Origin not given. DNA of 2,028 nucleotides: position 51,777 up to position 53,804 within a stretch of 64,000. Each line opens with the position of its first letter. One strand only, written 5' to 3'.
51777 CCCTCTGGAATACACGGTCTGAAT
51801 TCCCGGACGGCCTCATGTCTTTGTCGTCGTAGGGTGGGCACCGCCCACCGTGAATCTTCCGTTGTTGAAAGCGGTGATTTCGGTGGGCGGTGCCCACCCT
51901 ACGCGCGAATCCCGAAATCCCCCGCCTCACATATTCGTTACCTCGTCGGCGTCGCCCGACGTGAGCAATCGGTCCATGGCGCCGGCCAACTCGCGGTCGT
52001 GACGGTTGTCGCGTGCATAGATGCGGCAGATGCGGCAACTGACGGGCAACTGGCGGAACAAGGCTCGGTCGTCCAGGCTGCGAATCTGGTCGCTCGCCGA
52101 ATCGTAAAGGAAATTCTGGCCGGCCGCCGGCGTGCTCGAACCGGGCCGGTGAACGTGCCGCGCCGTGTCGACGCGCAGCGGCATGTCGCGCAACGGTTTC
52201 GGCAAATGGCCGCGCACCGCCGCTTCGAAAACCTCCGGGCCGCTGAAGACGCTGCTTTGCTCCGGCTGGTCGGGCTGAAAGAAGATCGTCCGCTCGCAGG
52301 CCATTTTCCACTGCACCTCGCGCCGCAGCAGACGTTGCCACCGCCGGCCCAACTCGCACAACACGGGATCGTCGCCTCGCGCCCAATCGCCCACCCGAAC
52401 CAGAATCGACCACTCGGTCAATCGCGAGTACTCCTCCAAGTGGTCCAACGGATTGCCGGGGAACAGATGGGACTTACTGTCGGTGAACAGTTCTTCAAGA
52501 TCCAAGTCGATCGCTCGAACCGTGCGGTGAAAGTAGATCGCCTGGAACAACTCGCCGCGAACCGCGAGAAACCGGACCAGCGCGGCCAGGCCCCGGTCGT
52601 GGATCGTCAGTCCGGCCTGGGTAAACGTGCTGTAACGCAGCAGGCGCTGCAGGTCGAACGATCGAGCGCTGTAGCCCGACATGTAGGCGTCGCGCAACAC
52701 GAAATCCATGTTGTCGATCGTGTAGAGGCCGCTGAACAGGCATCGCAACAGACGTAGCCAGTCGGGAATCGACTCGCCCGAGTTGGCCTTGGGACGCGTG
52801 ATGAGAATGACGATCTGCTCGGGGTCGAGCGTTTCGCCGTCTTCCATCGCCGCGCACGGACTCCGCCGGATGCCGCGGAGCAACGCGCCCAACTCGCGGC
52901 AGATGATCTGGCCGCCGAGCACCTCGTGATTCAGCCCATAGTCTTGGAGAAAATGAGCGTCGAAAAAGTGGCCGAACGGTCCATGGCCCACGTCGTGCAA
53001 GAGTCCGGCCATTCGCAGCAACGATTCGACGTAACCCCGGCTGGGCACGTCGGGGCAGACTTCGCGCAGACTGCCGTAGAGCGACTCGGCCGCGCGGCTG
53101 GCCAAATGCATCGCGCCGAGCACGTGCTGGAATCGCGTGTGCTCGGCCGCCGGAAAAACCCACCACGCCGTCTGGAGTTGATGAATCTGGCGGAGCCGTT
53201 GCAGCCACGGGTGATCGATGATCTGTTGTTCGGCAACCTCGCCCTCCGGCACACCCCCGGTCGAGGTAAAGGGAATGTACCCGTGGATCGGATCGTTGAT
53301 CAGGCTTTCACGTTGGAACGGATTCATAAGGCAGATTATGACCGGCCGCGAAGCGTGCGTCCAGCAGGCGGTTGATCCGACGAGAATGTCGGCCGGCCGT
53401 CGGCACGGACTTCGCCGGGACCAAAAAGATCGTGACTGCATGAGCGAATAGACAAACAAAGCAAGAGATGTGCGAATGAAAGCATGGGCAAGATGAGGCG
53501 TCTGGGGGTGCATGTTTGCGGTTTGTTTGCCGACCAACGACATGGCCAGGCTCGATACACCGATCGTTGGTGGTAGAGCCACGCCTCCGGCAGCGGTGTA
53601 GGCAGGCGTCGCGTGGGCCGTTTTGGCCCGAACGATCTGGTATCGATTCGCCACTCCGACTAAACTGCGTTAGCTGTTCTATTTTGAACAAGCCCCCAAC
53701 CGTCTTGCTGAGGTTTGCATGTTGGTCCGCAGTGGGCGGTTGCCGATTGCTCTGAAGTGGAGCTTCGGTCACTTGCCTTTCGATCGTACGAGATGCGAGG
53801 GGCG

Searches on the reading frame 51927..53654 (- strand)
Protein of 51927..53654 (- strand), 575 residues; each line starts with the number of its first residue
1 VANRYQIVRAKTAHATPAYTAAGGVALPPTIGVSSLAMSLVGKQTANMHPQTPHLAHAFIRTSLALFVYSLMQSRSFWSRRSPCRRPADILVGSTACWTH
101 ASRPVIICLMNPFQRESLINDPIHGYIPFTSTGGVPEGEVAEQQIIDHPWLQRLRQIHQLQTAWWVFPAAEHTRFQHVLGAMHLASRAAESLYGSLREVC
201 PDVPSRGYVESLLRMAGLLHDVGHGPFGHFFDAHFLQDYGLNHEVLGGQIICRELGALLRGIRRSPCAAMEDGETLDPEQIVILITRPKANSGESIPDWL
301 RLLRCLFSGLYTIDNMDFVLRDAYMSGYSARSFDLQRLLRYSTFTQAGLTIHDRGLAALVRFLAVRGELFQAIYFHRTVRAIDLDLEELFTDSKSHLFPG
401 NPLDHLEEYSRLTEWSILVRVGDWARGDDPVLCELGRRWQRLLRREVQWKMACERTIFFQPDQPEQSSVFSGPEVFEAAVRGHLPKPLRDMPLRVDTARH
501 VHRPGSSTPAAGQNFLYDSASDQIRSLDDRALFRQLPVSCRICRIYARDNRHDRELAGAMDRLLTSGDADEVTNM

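Call 55: search_protein_families(library=pfam, proteins=[window:51927-53654:-], max_evalue=0.0001)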
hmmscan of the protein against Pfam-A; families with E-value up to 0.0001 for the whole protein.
window:51927-53654:- (575 aa): 1 family
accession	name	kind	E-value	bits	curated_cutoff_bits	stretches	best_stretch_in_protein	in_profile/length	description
PF01966.28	HD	-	2.4e-09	37.9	22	1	174-262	1-82/116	HD domain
